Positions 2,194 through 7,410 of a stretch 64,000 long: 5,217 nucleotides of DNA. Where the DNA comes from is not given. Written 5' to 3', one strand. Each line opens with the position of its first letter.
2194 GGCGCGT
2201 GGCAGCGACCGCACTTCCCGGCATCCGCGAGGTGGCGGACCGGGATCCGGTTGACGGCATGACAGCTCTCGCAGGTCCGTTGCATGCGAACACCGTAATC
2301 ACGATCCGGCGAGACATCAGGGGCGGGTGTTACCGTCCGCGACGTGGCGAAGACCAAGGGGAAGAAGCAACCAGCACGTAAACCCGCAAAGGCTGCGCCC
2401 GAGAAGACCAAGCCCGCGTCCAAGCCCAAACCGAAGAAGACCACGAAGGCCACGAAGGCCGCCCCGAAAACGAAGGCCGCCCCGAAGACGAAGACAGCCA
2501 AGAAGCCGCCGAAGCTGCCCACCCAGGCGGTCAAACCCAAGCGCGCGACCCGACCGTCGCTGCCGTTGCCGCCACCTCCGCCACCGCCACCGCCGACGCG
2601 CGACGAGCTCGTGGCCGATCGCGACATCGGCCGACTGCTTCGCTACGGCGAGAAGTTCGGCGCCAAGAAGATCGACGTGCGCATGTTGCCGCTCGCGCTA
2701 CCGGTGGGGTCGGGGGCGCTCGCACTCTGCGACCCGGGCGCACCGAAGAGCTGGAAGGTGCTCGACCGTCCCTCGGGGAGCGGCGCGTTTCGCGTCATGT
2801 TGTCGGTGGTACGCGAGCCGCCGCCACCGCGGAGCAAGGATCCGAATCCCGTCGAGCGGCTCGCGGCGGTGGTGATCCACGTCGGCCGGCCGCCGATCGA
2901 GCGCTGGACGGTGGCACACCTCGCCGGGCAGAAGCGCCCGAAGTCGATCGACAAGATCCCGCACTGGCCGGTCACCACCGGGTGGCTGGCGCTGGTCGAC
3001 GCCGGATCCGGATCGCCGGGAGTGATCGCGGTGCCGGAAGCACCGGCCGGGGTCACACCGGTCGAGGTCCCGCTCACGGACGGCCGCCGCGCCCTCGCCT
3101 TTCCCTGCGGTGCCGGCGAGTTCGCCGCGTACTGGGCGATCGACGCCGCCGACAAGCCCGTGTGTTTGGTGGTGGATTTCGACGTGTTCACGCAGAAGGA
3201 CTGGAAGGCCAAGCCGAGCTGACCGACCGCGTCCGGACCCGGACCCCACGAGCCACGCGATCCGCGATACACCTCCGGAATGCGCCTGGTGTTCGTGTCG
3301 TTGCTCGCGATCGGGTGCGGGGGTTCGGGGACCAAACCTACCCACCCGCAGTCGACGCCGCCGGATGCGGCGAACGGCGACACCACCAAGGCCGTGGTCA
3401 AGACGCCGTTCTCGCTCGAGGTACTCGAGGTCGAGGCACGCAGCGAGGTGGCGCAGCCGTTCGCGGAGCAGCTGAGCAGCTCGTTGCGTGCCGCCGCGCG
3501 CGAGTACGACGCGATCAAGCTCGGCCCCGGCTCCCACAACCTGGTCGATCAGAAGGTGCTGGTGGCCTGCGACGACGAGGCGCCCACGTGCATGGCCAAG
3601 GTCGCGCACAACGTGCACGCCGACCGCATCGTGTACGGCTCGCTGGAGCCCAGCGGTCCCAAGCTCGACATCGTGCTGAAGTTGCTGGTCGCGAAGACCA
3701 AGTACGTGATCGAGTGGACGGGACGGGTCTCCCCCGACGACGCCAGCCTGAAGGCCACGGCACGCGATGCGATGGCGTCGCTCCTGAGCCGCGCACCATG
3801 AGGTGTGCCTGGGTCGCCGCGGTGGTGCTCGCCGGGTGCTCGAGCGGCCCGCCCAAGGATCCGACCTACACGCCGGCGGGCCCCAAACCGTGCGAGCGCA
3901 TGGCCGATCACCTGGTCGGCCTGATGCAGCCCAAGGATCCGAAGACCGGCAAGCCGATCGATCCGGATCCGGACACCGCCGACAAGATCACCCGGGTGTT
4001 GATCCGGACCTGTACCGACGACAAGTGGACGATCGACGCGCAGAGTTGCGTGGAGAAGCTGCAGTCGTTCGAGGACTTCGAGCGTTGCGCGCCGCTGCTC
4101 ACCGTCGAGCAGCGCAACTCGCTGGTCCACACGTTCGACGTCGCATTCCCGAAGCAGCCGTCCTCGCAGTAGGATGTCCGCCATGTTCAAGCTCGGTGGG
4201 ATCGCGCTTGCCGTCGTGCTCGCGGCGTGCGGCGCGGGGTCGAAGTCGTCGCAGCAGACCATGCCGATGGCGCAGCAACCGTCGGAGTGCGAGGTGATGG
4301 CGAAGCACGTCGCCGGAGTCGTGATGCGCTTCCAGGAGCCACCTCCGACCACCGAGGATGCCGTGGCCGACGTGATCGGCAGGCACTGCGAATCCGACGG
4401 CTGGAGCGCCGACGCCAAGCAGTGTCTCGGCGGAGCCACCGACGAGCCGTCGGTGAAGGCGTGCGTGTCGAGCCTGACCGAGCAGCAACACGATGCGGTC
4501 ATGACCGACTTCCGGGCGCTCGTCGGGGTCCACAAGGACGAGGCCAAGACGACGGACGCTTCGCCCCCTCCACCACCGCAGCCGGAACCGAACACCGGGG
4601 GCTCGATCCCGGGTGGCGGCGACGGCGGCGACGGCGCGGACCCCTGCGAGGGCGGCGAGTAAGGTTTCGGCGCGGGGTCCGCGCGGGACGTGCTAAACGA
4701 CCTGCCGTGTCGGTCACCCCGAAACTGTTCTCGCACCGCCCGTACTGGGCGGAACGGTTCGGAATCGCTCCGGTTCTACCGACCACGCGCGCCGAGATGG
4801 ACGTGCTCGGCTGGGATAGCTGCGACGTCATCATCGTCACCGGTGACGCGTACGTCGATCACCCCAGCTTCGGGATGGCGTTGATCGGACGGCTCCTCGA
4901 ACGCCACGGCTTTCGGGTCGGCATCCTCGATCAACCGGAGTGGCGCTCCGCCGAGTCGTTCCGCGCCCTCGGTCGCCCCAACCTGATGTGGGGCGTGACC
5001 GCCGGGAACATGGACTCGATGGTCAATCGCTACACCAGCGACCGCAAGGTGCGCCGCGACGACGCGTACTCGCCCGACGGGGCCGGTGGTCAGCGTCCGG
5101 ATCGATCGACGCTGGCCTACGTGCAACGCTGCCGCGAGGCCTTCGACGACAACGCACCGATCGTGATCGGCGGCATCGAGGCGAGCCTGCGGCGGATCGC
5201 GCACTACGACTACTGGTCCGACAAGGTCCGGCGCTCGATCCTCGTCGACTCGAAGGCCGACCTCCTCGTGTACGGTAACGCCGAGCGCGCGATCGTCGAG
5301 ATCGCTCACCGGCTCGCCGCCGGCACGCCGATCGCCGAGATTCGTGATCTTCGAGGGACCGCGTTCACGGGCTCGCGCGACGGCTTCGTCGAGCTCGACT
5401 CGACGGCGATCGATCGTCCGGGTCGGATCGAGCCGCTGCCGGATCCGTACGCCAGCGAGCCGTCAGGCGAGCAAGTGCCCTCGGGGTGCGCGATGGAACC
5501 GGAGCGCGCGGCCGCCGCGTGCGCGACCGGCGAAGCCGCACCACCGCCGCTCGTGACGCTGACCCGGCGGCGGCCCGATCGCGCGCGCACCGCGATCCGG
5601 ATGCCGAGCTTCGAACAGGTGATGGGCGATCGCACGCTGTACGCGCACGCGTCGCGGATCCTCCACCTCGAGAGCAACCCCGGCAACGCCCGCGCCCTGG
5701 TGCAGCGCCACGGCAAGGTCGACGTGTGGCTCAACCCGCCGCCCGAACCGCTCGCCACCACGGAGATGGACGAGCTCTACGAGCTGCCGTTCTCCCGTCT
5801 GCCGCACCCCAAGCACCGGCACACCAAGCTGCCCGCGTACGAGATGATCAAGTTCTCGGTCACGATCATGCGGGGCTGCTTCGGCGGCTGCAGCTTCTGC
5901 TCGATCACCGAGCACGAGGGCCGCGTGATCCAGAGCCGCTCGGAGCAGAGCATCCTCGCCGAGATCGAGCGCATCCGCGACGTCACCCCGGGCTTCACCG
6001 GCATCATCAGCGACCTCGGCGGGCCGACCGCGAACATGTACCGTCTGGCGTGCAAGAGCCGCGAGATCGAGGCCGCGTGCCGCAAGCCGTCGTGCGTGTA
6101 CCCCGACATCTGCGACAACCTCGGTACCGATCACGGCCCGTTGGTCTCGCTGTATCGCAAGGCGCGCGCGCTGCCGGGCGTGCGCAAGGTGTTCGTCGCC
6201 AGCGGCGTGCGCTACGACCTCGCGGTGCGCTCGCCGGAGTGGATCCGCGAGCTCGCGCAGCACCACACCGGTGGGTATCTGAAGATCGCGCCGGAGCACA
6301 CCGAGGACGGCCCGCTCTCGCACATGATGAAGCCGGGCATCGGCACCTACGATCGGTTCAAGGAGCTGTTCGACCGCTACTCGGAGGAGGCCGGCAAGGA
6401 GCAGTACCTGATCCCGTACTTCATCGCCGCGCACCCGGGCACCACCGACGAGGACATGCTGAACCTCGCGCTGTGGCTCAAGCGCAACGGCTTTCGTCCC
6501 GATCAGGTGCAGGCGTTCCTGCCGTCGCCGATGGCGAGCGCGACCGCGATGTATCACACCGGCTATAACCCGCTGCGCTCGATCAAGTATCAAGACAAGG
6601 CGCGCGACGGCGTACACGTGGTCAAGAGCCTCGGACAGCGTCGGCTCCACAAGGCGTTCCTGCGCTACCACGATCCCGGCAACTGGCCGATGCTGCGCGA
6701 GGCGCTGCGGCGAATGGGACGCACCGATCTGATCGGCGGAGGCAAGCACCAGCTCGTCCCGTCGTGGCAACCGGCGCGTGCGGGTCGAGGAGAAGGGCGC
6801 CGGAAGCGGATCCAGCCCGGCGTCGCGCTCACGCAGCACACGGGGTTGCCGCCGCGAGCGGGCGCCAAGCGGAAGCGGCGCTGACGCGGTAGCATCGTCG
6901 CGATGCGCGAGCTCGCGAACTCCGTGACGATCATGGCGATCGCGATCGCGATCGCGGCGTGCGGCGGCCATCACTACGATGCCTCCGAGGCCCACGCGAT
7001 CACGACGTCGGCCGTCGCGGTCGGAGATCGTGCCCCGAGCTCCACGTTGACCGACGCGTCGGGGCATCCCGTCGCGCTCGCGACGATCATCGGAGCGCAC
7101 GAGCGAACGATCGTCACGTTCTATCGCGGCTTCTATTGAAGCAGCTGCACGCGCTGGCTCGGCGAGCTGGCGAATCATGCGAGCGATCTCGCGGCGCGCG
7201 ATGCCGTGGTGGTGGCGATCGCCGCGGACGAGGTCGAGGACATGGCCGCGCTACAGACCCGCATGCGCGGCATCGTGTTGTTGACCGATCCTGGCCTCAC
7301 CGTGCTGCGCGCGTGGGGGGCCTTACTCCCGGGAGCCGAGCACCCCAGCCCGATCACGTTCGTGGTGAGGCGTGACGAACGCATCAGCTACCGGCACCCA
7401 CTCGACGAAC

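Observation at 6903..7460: Candidate selenoprotein: lipoprotein redoxin with in-frame TGA at the first active-site Cys (U-x-x-C)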

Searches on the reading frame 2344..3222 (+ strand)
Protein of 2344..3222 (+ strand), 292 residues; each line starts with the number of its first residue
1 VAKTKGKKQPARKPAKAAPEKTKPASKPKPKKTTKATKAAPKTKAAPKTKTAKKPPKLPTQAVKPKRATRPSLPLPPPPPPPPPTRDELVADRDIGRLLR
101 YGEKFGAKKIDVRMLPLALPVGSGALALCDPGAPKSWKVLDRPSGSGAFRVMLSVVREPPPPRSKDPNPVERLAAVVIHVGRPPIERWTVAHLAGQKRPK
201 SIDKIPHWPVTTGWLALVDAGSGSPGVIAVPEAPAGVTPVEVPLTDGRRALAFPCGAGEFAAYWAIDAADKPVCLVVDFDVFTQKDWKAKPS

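Call 32: search_protein_families(library=pfam, proteins=[window:2344-3222:+], max_evalue=0.00001)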
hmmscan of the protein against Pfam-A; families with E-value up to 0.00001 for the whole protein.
window:2344-3222:+ (292 aa): 1 family
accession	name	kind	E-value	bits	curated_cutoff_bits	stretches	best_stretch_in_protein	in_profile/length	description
PF14025.11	DUF4241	-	6.5e-06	26.8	27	0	120-220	2-98/189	Protein of unknown function (DUF4241)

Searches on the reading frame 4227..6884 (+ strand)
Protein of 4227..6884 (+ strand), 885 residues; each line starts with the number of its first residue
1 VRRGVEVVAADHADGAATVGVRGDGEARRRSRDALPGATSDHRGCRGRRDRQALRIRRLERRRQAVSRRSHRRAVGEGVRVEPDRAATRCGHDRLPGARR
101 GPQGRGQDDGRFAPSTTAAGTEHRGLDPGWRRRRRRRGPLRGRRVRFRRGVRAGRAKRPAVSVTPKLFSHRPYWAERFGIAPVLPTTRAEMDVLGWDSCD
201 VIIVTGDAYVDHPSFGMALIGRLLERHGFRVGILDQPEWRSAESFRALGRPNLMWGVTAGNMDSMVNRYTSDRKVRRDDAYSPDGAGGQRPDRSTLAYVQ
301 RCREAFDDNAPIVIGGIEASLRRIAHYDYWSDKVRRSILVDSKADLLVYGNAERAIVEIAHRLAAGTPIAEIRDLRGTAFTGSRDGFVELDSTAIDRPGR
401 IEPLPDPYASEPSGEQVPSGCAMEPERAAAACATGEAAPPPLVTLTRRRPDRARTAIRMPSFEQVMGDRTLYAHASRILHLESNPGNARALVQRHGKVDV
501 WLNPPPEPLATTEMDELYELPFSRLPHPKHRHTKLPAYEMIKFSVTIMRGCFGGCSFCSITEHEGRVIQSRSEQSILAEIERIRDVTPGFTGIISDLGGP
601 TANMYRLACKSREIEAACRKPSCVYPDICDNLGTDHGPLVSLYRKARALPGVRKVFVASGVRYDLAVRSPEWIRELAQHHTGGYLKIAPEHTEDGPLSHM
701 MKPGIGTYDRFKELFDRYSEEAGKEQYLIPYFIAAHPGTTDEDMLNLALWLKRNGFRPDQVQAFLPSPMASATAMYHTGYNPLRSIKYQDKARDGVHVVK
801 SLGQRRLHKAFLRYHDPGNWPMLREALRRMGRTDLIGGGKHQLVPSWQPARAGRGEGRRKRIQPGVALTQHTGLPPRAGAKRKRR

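Call 32: search_protein_families(library=pfam, proteins=[window:4227-6884:+], max_evalue=0.00001)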
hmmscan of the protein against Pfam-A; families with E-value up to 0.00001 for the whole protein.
window:4227-6884:+ (885 aa): 3 families
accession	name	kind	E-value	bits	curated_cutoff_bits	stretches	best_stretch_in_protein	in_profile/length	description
PF08497.15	Radical_SAM_N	-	2.8e-130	434.4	25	1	184-544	2-301/301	Radical SAM N-terminal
PF11842.13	DUF3362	-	1.1e-41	142.9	27.6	1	759-861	1-104/151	Domain of unknown function (DUF3362)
PF04055.27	Radical_SAM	-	5.1e-13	50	29.5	1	546-750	2-165/166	Radical SAM superfamily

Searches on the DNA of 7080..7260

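Call 20: search_rna_families(source=window, start=7080, end=7260, threshold=evalue, max_evalue=10)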
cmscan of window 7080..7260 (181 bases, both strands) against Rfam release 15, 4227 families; matches with E-value up to 10: 1.
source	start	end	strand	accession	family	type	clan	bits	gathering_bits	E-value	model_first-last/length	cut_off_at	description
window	7143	7190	+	RF01781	ASdes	Gene; sRNA;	-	11.2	40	7.8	1-68/68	no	ASdes TB sRNA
